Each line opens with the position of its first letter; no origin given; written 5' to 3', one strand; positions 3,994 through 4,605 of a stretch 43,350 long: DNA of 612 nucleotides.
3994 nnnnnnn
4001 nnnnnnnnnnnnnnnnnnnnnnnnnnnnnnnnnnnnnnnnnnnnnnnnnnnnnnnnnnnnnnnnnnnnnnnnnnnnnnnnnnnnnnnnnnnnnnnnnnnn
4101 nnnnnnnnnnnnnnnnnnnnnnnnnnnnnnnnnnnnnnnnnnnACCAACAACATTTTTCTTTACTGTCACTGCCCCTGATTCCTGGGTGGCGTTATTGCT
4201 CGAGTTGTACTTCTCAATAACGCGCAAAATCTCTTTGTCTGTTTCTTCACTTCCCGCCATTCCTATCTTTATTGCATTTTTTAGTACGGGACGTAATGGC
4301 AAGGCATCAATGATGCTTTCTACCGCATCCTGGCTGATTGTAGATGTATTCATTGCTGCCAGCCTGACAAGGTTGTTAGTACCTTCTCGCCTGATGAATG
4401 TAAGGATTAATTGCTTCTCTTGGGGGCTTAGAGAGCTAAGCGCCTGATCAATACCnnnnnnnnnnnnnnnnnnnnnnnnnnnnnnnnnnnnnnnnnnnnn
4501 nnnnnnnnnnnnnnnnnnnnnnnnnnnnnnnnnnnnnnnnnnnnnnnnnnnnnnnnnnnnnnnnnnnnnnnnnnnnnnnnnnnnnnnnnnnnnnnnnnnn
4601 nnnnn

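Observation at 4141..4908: Mosaic immunity region: XRE-type repressor in a Mu backbone, with repeated ATCG-N10-CGAT operators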

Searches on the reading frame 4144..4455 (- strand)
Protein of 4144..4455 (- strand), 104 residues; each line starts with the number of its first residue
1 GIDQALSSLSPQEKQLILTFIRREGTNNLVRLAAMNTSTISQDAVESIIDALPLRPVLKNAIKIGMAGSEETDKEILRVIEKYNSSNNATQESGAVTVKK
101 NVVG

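Call 54: search_protein_representatives(protein=window:4144-4455:-)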
Query: 104 residues. Proteins with E-value up to 0.001 (for the whole library): 17; up to 1e-10: 7; up to 1e-30: 2. The best 17 are listed.
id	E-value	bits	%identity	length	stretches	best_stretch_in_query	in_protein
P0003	4.4e-38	145.0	78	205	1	2-97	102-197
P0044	1.3e-31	124.3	68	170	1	6-99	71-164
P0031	1.8e-19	85.5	55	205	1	5-89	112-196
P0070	9.5e-16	73.6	56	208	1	25-99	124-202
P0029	1.3e-14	70.0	47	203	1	3-88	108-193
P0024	1.4e-14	69.9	45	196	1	7-88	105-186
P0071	8.6e-11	57.8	45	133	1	9-93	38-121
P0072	5.0e-08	49.0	40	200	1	6-86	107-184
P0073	8.0e-07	45.2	37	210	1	7-88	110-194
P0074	1.4e-06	44.4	38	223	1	2-86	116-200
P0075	8.2e-06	41.9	40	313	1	11-89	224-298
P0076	2.4e-05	40.4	34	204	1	9-85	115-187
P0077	1.4e-04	38.0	42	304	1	40-99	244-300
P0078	2.4e-04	37.2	45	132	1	6-80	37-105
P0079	3.1e-04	36.9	38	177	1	7-89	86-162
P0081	6.1e-04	35.9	48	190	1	40-100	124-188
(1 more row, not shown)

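Call 57: search_protein_families(library=pfam, proteins=[P0070, P0081, P0072, P0074, P0075], max_evalue=0.01)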
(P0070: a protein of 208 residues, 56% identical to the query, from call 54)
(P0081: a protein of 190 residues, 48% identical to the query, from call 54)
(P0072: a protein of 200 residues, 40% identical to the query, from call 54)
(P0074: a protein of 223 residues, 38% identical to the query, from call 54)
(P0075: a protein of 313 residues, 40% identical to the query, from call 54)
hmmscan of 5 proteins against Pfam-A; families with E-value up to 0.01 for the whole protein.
P0070 (208 aa): 1 family
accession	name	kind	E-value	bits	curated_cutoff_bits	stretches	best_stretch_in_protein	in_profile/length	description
PF02316.22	HTH_Tnp_Mu_1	-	4.8e-13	50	23.3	1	27-80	5-59/134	Mu DNA-binding domain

P0081 (190 aa): 2 families
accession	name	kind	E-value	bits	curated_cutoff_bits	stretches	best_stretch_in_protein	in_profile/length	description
PF02316.22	HTH_Tnp_Mu_1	-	1.5e-07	32.3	23.3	1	12-136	4-125/134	Mu DNA-binding domain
PF07037.17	YfeC-like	-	0.0042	17.8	22.9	1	46-120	46-118/122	Transcription regulator YfeC-like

P0072 (200 aa): 2 families
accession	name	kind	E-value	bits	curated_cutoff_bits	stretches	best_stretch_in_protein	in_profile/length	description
PF07022.19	Phage_CI_repr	-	0.0003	21.5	22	1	22-80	5-62/65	Bacteriophage CI repressor helix-turn-helix domain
PF01381.28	HTH_3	-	0.0052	17.2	23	0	31-75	11-55/55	Helix-turn-helix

P0074 (223 aa): 7 families
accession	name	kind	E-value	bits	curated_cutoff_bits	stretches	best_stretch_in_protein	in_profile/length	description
PF01381.28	HTH_3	-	1.3e-10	41.5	23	1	27-79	4-55/55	Helix-turn-helix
PF07022.19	Phage_CI_repr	-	1.6e-05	25.6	22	1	25-84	4-62/65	Bacteriophage CI repressor helix-turn-helix domain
PF13443.12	HTH_26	-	4e-05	24.2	22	1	33-77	10-55/63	Cro/C1-type HTH DNA-binding domain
PF13560.12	HTH_31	-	0.0013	19.4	27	1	27-76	9-58/64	Helix-turn-helix domain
PF12844.13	HTH_19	-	0.0024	18.2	30.2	1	34-84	13-63/64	Helix-turn-helix domain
PF13412.12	HTH_24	-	0.0026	17.7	21.9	0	32-55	16-39/48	Winged helix-turn-helix DNA-binding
PF13404.12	HTH_AsnC-type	-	0.0087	16.3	27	0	32-51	16-35/42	AsnC-type helix-turn-helix domain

P0075 (313 aa): 6 families
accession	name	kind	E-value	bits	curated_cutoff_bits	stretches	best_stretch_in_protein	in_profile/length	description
PF07022.19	Phage_CI_repr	-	7.8e-09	36.2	22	1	109-167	4-61/65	Bacteriophage CI repressor helix-turn-helix domain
PF01381.28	HTH_3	-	9.3e-09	35.6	23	1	27-72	8-53/55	Helix-turn-helix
PF12844.13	HTH_19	-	8.1e-06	26.1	30.2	1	128-167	23-62/64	Helix-turn-helix domain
PF13560.12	HTH_31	-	0.00013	22.6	27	0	118-160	15-58/64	Helix-turn-helix domain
PF13443.12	HTH_26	-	0.00072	20.2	22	1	28-76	10-59/63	Cro/C1-type HTH DNA-binding domain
PF13384.12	HTH_23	-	0.00082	19.6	24.6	0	22-50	11-39/50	Homeodomain-like domain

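Call 75: predict_structure(alignment_id=A5)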
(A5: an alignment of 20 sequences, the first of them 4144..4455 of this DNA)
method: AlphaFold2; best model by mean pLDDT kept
length: 104 residues; sequences in the alignment: 20
mean_pLDDT: 71.0   pTM: 0.31
mean pLDDT of the five models: 71.0, 69.2, 66.9, 66.1, 64.6
residues with pLDDT >= 90: 2; 70-90: 66; 50-70: 21; < 50: 15
segments of 3 or more residues with pLDDT < 50: 90-104
pLDDT, mean of each block of 10 residues (from residue 1): 78 85 78 63 79 86 75 74 65 39 38
secondary structure, 60 per line:
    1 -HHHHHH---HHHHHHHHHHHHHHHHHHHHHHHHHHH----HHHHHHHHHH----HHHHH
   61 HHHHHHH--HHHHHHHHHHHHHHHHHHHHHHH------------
elements in order: H2-7 H11-37 H42-51 H56-67 H70-92

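Call 77: fold_search(model_id=the predicted structure, library=pdb)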
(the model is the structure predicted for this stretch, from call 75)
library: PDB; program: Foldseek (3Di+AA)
matches with E <= 10: 153; with E <= 0.001: 0
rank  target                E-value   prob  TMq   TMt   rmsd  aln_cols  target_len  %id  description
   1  4nsl_B                1.5e+00  0.28  0.24  0.06  14.4        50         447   24  X-ray Crystal structure of Adenylosuccinate Lyase from Salmonella typhimurium (released 2014-12-03)
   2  9hvw_D                1.9e+00  0.30  0.26  0.12   9.6        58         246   16  Respiratory Syncytial Virus Fusion protein in the postfusion conformation in complex with monoclonal antibody 131-2a F (released 2025-02-26)
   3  6eak                  2.4e+00  0.15  0.26  0.07  11.2        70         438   18  CRYSTAL STRUCTURE OF FUSION INHIBITOR JNJ-2408068 IN COMPLEX WITH HUMAN RESPIRATORY SYNCYTIAL VIRUS FUSION GLYCOPROTEIN  (released 2019-08-07)
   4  9hvw_E                2.6e+00  0.23  0.27  0.12   9.5        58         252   16  Respiratory Syncytial Virus Fusion protein in the postfusion conformation in complex with monoclonal antibody 131-2a F (released 2025-02-26)
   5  2ptq_B                2.6e+00  0.20  0.25  0.06  14.5        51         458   24  Crystal structure of Escherichia coli adenylosuccinate lyase mutant H171N with bound AMP and fumarate (released 2007-07-03)
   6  6vkc_F                2.6e+00  0.16  0.26  0.07  10.8        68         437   15  Crystal Structure of Inhibitor JNJ-36811054 in Complex with Prefusion RSV F Glycoprotein (released 2020-05-27)
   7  6m3v_H                2.6e+00  0.08  0.21  0.23  16.1        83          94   19  355 bp di-nucleosome harboring cohesive DNA termini (released 2020-10-07)
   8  2ptr_B                2.7e+00  0.20  0.23  0.06  14.5        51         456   24  Crystal structure of Escherichia coli adenylosuccinate lyase mutant H171A with bound adenylosuccinate substrate (released 2007-07-03)
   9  4jjn_H                2.9e+00  0.07  0.20  0.22  16.1        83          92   22  Crystal structure of heterochromatin protein Sir3 in complex with a silenced yeast nucleosome (released 2013-05-15)
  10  8yti_H                2.9e+00  0.07  0.21  0.21  16.0        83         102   19  Crystal Structure of Nucleosome-H1x Linker Histone Assembly (sticky-169a DNA fragment) (released 2024-04-03)
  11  2ptq_A                3.1e+00  0.18  0.24  0.06  14.5        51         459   24  Crystal structure of Escherichia coli adenylosuccinate lyase mutant H171N with bound AMP and fumarate (released 2007-07-03)
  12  4mms_B                3.1e+00  0.15  0.26  0.08  10.8        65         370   18  Crystal Structure of Prefusion-stabilized RSV F Variant Cav1 at pH 5.5 (released 2013-11-20)
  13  5ea4                  3.1e+00  0.15  0.26  0.07  10.7        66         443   17  Crystal Structure of Inhibitor JNJ-49153390 in Complex with Prefusion RSV F Glycoprotein (released 2015-12-09)
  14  8zq7_C                3.1e+00  0.15  0.27  0.07  10.7        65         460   18  Crystal structure of prefusion RSV F protein (released 2025-06-04)
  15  7uj3_B                3.1e+00  0.13  0.27  0.08  11.5        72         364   18  Crystal structure of Human respiratory syncytial virus F variant (construct pXCS847A) (released 2023-04-19)
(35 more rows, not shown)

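Call 79: find_encoding_contigs(protein=P0070, flank=3000, max_places=2)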
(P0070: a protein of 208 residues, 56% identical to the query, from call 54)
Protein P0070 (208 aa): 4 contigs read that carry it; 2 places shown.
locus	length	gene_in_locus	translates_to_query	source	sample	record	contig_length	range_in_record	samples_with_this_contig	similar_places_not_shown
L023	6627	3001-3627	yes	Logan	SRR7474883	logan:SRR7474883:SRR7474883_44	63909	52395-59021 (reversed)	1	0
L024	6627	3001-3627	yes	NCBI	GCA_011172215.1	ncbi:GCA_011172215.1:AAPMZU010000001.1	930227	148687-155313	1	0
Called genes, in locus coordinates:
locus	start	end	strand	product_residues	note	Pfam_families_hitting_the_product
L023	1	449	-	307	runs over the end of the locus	PF13604:AAA_30 (faint), PF13401:AAA_22, PF09077:Phage-MuB_C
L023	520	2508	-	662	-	PF09299:Mu-transpos_C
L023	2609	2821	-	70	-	PF13693:HTH_35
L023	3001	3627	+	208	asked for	PF02316:HTH_Tnp_Mu_1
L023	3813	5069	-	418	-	PF00528:BPD_transp_1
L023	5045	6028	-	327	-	PF13531:SBP_bac_11, PF01547:SBP_bac_1, PF13343:SBP_bac_6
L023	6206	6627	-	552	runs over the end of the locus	PF12793:SgrR_N, PF00496:SBP_bac_5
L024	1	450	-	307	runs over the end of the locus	PF13604:AAA_30 (faint), PF13401:AAA_22, PF09077:Phage-MuB_C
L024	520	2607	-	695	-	PF02316:HTH_Tnp_Mu_1, PF09299:Mu-transpos_C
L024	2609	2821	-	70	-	PF13693:HTH_35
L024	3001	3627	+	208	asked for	PF02316:HTH_Tnp_Mu_1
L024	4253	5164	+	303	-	PF00126:HTH_1, PF03466:LysR_substrate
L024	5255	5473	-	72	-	PF01176:eIF-1a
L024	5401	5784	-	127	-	-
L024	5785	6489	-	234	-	PF03588:Leu_Phe_trans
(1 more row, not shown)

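Call 80: find_encoding_contigs(protein=P0081, flank=3000, max_places=2)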
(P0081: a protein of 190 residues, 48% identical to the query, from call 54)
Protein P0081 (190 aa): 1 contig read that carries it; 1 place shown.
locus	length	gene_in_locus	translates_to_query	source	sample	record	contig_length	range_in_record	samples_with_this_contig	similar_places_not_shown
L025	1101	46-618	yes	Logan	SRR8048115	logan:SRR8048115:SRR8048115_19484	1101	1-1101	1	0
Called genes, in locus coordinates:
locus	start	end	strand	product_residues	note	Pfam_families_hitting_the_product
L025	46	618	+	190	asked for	PF02316:HTH_Tnp_Mu_1 (weak)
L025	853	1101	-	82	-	?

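Call 91: search_protein_families(library=phrogs, proteins=[window:4144-4455:-], max_evalue=0.001)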
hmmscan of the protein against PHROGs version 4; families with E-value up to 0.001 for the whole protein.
window:4144-4455:- (104 aa): 1 family
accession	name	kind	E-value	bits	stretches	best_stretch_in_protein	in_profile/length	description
phrog_3037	-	transcription regulation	2.7e-25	90.3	1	2-92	104-187/189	transcriptional repressor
